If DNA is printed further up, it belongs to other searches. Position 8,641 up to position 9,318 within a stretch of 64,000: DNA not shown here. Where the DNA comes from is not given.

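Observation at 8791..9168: STAS-domain (anti-sigma antagonist-like) gene inserted between mraZ and rsmH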

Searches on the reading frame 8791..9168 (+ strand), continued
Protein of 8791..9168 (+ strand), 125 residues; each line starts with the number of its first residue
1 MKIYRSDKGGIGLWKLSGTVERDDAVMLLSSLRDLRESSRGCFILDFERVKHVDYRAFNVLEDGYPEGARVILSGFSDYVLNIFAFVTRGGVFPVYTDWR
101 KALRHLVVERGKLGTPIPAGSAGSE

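Call 35: find_encoding_contigs(protein=P0118, flank=6000, max_places=2)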
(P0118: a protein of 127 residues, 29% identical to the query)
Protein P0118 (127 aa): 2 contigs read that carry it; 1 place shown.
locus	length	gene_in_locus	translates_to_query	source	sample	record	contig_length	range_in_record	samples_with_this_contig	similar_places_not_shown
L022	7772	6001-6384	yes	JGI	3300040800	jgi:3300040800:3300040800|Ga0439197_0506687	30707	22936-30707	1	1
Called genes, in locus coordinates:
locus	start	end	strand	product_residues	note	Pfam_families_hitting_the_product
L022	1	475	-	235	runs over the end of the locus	PF01327:Pep_deformylase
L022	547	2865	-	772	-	-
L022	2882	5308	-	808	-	PF13567:DUF4131, PF03772:Competence, PF00753:Lactamase_B, PF12706:Lactamase_B_2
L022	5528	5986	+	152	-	PF02381:MraZ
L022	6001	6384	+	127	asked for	PF01740:STAS, PF13466:STAS_2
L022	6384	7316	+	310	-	PF01795:Methyltransf_5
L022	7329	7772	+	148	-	?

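Call 37: find_encoding_contigs(protein=P0127, flank=5000, max_places=1)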
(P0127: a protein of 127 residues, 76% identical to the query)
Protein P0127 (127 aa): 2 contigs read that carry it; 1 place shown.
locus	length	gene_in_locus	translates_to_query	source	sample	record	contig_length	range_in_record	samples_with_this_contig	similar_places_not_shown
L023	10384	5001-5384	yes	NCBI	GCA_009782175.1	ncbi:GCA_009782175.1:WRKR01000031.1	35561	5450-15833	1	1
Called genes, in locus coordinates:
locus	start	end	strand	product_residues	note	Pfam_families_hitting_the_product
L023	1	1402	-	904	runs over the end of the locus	-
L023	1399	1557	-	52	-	-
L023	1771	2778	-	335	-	PF02810:SEC-C (weak), PF00557:Peptidase_M24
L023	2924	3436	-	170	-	PF07998:Peptidase_M54 (weak)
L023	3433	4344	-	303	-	PF02559:CarD_TRCF_RID, PF21095:CarD_C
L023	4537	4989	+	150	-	PF02381:MraZ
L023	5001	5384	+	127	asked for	PF01740:STAS, PF13466:STAS_2 (faint)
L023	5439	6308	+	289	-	PF01795:Methyltransf_5, PF13649:Methyltransf_25 (faint)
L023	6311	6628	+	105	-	PF04977:DivIC (weak)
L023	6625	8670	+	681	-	PF03717:PBP_dimer, PF00905:Transpeptidase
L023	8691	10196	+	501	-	PF01225:Mur_ligase, PF08245:Mur_ligase_M, PF02875:Mur_ligase_C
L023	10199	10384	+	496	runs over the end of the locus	PF01225:Mur_ligase (weak), PF08245:Mur_ligase_M, PF02875:Mur_ligase_C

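Call 38: find_encoding_contigs(protein=P0085, flank=5000, max_places=1)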
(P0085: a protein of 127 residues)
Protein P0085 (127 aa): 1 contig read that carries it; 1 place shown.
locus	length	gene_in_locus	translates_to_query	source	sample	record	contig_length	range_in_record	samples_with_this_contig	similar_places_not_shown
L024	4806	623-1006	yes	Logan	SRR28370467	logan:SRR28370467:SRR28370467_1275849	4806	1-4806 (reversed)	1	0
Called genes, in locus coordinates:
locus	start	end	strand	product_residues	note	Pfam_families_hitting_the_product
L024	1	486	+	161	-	?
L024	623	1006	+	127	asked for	PF01740:STAS (weak), PF13466:STAS_2 (faint)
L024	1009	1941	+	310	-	PF01209:Ubie_methyltran (faint), PF01795:Methyltransf_5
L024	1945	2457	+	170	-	-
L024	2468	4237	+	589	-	PF03717:PBP_dimer, PF00905:Transpeptidase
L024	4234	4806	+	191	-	?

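Call 39: find_encoding_contigs(protein=P0129, flank=5000, max_places=1)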
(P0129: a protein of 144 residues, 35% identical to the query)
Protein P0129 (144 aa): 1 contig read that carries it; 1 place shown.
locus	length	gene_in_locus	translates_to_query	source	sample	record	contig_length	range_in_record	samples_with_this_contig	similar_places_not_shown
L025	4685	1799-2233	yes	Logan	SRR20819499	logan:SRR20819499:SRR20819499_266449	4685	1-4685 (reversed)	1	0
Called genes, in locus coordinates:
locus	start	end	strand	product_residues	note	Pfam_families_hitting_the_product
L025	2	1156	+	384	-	?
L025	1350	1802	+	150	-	PF02381:MraZ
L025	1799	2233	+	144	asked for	PF13466:STAS_2, PF01740:STAS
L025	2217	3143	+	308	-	PF01795:Methyltransf_5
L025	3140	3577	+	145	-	-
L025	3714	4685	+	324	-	?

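Call 40: list_cluster_members(proteins=[P0102, L019:6333-7280:+, L020:7625-9661:+, L022:6384-7313:+, L024:1009-1938:+, L025:2217-3140:+, P0119, P0126, P0115, P0096])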
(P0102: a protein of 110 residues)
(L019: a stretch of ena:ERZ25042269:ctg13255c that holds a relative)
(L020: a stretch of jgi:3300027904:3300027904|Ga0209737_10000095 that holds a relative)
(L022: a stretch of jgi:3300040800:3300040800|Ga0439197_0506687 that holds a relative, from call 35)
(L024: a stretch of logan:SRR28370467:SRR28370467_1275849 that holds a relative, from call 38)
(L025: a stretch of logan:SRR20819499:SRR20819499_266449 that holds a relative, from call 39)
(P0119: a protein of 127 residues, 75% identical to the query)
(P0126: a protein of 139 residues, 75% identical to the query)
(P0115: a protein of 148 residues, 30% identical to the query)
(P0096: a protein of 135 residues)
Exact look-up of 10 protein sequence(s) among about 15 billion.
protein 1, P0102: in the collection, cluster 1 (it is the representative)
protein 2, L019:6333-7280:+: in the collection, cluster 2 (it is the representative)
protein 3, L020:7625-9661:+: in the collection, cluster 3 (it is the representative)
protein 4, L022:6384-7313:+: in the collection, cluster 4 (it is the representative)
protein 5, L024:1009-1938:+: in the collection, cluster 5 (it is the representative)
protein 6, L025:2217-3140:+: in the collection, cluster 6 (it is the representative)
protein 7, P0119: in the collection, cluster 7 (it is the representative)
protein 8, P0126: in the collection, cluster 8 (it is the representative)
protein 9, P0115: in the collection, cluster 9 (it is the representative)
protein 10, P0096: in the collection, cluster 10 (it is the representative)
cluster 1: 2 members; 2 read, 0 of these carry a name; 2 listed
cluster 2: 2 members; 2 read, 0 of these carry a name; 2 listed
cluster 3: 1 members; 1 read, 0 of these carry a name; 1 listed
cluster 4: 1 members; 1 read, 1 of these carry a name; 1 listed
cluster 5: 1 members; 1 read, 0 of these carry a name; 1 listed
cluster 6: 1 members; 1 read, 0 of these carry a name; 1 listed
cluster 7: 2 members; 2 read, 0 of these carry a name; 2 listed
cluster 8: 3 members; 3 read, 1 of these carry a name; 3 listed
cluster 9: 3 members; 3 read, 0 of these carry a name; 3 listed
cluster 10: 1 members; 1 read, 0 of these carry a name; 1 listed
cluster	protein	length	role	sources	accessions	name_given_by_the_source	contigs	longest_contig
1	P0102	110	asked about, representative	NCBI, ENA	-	-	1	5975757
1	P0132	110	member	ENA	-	-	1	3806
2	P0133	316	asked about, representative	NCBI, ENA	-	-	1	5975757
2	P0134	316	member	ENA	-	-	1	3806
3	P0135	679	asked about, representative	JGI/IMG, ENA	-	-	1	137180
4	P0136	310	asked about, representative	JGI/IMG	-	16S rRNA (cytosine1402-N4)-methyltransferase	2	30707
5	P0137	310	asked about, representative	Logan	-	-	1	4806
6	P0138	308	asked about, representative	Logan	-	-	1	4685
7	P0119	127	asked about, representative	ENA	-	-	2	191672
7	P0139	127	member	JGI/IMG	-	-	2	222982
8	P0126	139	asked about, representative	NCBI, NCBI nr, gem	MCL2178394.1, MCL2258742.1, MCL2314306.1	MAG: STAS domain-containing protein [Proteobacteria bacterium] | STAS domain-containing protein [Cystobacterineae bacterium]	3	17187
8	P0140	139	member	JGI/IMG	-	-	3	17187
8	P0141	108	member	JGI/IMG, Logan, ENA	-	-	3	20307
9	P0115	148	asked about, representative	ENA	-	-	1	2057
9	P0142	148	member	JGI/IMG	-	-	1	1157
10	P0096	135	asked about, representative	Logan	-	-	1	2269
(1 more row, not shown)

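Call 43: find_homologous_proteins(query=A5, max_evalue=1)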
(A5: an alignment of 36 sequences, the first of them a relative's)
Query A5 (36 sequences) (127 aa, profile of the alignment): 72 proteins with E <= 1 among 2057 candidates.
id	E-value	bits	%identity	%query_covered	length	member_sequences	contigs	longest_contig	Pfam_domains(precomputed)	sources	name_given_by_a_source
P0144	1.7e-35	139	28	77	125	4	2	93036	-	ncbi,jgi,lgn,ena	-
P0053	2.6e-35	139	31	91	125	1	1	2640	-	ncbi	-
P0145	2.0e-34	136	29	95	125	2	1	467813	-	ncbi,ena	-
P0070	7.3e-34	134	28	73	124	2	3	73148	-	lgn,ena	-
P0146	1.2e-32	130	27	95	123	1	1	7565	-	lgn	-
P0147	2.1e-32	129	29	91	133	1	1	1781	-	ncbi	-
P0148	2.3e-32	129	25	68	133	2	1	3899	-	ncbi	-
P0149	3.0e-32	129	22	91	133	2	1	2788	-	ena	-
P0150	3.2e-32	129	30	95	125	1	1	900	-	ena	-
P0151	8.3e-32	127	26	75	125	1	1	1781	-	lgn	-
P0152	1.7e-31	126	22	68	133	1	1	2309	-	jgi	jgi:hypothetical protein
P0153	1.9e-31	126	30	68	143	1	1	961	-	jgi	jgi:hypothetical protein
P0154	1.9e-31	126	22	91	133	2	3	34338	-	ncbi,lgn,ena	-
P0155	2.0e-31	126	23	68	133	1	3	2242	-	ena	-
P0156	2.0e-31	126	24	68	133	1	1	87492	-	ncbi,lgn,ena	-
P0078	5.8e-31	125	100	100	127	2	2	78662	PF01740.27,PF13466.13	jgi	-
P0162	1.4e-30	123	22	91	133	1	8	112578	-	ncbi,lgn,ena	-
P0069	2.1e-30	123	20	91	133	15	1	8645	-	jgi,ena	-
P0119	1.0e-29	121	75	100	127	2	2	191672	PF01740.27,PF13466.13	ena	-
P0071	1.2e-28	117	23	91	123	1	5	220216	-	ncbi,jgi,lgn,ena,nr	ncbi:MAG: hypothetical protein B6D63_05005 [Candidatus Latescibacteria bacterium 4484_7]|nr:MAG: hyp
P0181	2.1e-28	116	26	68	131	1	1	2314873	-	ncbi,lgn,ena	-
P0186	1.4e-27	114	31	68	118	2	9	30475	PF01740.27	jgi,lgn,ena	jgi:ABC-type transporter Mla MlaB component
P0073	3.0e-26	109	-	-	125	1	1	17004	-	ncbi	-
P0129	6.4e-26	108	35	65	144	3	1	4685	PF01740.27,PF13466.13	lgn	-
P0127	2.4e-25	107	76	100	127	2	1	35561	PF01740.27,PF13466.13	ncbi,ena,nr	ncbi:MAG: STAS domain-containing protein [Cystobacterineae bacterium]|nr:STAS domain-containing prot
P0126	3.9e-25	106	75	91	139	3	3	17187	PF01740.27,PF13466.13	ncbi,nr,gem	ncbi:MAG: STAS domain-containing protein [Proteobacteria bacterium]|nr:STAS domain-containing protei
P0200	1.7e-8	52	24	76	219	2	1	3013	PF01740.27,PF13466.13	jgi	-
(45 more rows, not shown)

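Call 44: find_encoding_contigs(protein=P0181, flank=5000, max_places=1)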
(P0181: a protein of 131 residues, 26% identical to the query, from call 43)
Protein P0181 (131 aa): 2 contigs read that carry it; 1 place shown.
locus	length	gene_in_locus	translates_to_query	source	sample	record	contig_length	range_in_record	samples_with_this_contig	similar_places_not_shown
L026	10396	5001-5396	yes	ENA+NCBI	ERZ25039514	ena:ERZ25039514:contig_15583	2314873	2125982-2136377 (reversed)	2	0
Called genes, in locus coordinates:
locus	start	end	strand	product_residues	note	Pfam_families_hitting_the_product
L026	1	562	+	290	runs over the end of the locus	-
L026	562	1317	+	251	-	-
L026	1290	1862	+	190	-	-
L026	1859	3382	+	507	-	-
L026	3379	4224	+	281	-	PF13489:Methyltransf_23, PF02353:CMAS (weak), PF13847:Methyltransf_31, PF08241:Methyltransf_11, PF08242:Methyltransf_12, PF13649:Methyltransf_25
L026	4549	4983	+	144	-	PF02381:MraZ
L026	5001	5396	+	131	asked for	-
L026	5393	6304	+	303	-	PF01795:Methyltransf_5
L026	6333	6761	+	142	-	-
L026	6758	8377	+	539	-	PF03717:PBP_dimer, PF00905:Transpeptidase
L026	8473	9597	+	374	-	PF03793:PASTA, PF01225:Mur_ligase, PF08245:Mur_ligase_M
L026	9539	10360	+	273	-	PF08245:Mur_ligase_M, PF02875:Mur_ligase_C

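Call 45: find_encoding_contigs(protein=P0186, flank=5000, max_places=1)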
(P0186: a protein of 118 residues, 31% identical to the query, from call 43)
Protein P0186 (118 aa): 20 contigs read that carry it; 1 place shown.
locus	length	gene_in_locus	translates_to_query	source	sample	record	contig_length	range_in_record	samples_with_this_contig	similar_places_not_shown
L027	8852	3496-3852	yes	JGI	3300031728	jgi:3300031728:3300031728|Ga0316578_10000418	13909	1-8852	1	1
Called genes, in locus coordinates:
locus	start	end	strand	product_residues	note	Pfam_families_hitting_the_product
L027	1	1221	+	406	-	?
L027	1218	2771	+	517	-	-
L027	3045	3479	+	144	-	PF02381:MraZ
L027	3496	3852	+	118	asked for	PF01740:STAS (weak)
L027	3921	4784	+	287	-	PF01795:Methyltransf_5, PF13649:Methyltransf_25 (weak)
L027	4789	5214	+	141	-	-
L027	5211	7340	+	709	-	PF03717:PBP_dimer, PF00905:Transpeptidase, PF03793:PASTA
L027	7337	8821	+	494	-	PF01225:Mur_ligase, PF08245:Mur_ligase_M, PF02875:Mur_ligase_C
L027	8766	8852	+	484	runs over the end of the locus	PF01225:Mur_ligase, PF08245:Mur_ligase_M, PF02875:Mur_ligase_C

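Call 46: find_encoding_contigs(protein=P0162, flank=5000, max_places=1)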
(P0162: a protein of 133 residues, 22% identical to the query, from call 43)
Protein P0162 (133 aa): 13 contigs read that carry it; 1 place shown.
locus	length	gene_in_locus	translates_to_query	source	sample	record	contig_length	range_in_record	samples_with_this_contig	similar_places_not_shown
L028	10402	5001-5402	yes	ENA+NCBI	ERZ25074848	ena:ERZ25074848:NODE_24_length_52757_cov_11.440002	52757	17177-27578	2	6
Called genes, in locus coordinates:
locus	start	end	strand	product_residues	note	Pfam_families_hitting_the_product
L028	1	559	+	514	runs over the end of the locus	PF01943:Polysacc_synt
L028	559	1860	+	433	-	PF13439:Glyco_transf_4, PF13579:Glyco_trans_4_4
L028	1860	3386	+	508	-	PF13231:PMT_2 (weak)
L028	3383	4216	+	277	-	PF01209:Ubie_methyltran (faint), PF13489:Methyltransf_23, PF02353:CMAS (weak), PF13847:Methyltransf_31, PF08241:Methyltransf_11, PF08242:Methyltransf_12, PF13649:Methyltransf_25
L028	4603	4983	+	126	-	PF02381:MraZ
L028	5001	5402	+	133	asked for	-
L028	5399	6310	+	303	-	PF01795:Methyltransf_5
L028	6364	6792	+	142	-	-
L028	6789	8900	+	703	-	PF03717:PBP_dimer, PF00905:Transpeptidase, PF03793:PASTA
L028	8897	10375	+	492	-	PF01225:Mur_ligase, PF08245:Mur_ligase_M, PF02875:Mur_ligase_C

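Call 47: find_encoding_contigs(protein=P0071, flank=5000, max_places=1)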
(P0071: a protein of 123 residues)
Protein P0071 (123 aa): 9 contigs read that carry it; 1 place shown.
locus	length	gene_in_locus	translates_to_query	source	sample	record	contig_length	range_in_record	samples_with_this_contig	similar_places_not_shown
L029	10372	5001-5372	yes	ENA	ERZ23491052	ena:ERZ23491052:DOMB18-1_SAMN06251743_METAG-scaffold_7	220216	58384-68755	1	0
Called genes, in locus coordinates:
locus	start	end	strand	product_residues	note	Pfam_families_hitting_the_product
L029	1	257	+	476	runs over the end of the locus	PF02629:CoA_binding (weak), PF13727:CoA_binding_3, PF01370:Epimerase, PF02719:Polysacc_synt_2, PF04321:RmlD_sub_bind, PF01073:3Beta_HSD, PF13460:NAD_binding_10, PF16363:GDP_Man_Dehyd, +4 more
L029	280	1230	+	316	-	PF02388:FemAB (faint), PF13480:Acetyltransf_6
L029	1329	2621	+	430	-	PF13439:Glyco_transf_4, PF13579:Glyco_trans_4_4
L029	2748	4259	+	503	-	-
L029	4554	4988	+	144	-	PF02381:MraZ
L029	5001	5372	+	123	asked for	-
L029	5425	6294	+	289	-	PF01795:Methyltransf_5, PF13649:Methyltransf_25 (faint)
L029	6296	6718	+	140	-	-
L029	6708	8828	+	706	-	PF03717:PBP_dimer, PF00905:Transpeptidase, PF03793:PASTA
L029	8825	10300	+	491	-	PF01225:Mur_ligase, PF08245:Mur_ligase_M, PF02875:Mur_ligase_C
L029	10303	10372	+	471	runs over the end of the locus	PF01225:Mur_ligase, PF08245:Mur_ligase_M, PF02875:Mur_ligase_C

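Call 67: find_encoding_contigs(protein=P0082, flank=4000, max_places=2)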
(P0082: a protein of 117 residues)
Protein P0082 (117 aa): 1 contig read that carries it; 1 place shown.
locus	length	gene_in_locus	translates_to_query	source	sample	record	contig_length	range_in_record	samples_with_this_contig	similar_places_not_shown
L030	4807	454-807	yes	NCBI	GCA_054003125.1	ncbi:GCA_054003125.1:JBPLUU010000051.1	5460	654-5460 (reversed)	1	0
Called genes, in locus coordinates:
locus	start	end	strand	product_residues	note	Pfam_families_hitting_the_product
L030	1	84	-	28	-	?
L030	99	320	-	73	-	-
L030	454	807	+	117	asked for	PF01740:STAS, PF13466:STAS_2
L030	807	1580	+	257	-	PF02621:VitK2_biosynth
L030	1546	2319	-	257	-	PF00731:AIRC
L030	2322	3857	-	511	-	PF01293:PEPCK_ATP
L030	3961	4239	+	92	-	PF00226:DnaJ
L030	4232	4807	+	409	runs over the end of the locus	?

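Call 68: find_encoding_contigs(protein=P0090, flank=4000, max_places=2)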
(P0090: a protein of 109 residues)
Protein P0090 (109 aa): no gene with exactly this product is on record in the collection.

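Call 71: find_related_loci(query=A7, collection=metagenome_contigs, flank=2500)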
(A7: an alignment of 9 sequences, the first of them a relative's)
Query A7 (127 aa) in metagenome_contigs; peptide patterns used: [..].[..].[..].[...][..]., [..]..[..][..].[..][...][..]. (x = any residue, [..] = any of these).
238 stretches matched a pattern; 3 encode a relative of the query (tblastn E <= 1e-3); 3 distinct loci.
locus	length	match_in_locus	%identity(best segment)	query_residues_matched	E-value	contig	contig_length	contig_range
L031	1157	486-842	54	1-121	2e-36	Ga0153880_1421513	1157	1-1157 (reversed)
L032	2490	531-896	42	1-123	3e-31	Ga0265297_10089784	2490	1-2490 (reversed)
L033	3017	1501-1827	43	1-109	1e-30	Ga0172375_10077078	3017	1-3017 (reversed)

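Call 74: search_protein_families(library=pfam, proteins=[P0076, P0084, P0097, P0200], max_evalue=0.001)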
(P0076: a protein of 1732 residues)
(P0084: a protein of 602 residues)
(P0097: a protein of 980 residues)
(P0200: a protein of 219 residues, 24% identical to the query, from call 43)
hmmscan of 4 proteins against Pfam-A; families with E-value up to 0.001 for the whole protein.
P0076 (1732 aa): 0 families

P0084 (602 aa): 2 families
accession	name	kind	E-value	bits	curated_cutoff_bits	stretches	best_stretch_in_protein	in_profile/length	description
PF01740.26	STAS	-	1.2e-50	170.2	22.6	3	36-135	6-106/106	STAS domain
PF13466.11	STAS_2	-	5.6e-31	107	29.2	3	43-122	1-79/80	STAS domain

P0097 (980 aa): 9 families
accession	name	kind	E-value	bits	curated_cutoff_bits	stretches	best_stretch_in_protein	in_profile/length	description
PF01740.26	STAS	-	4.5e-54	181.2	22.6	3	443-539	8-105/106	STAS domain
PF07228.17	SpoIIE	-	1.3e-50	172.5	25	1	13-208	2-190/192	Stage II sporulation protein E (SpoIIE)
PF13466.11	STAS_2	-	6.2e-23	81.2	29.2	2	448-527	1-79/80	STAS domain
PF13518.12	HTH_28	-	5.7e-09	36.3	25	1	222-268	3-48/52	Helix-turn-helix domain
PF13551.12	HTH_29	-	9.3e-09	35.7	28.1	1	221-273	1-52/64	Winged helix-turn helix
PF13384.12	HTH_23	-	1.7e-06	28.1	24.6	1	221-265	7-50/50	Homeodomain-like domain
PF13565.12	HTH_32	-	1.8e-06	28.9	33.7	1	248-322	1-71/73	Homeodomain-like domain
PF01527.26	HTH_Tnp_1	-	2.4e-05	24.9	24.1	1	231-278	22-70/75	Transposase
PF15978.11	TnsD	-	0.0003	20.4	32.4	1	220-303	187-263/355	Tn7-like transposition protein D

P0200 (219 aa): 2 families
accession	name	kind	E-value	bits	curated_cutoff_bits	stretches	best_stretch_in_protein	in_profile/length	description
PF01740.26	STAS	-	6e-21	74.7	22.6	1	14-112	7-106/106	STAS domain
PF13466.11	STAS_2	-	4.7e-06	27.1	29.2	1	20-97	1-77/80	STAS domain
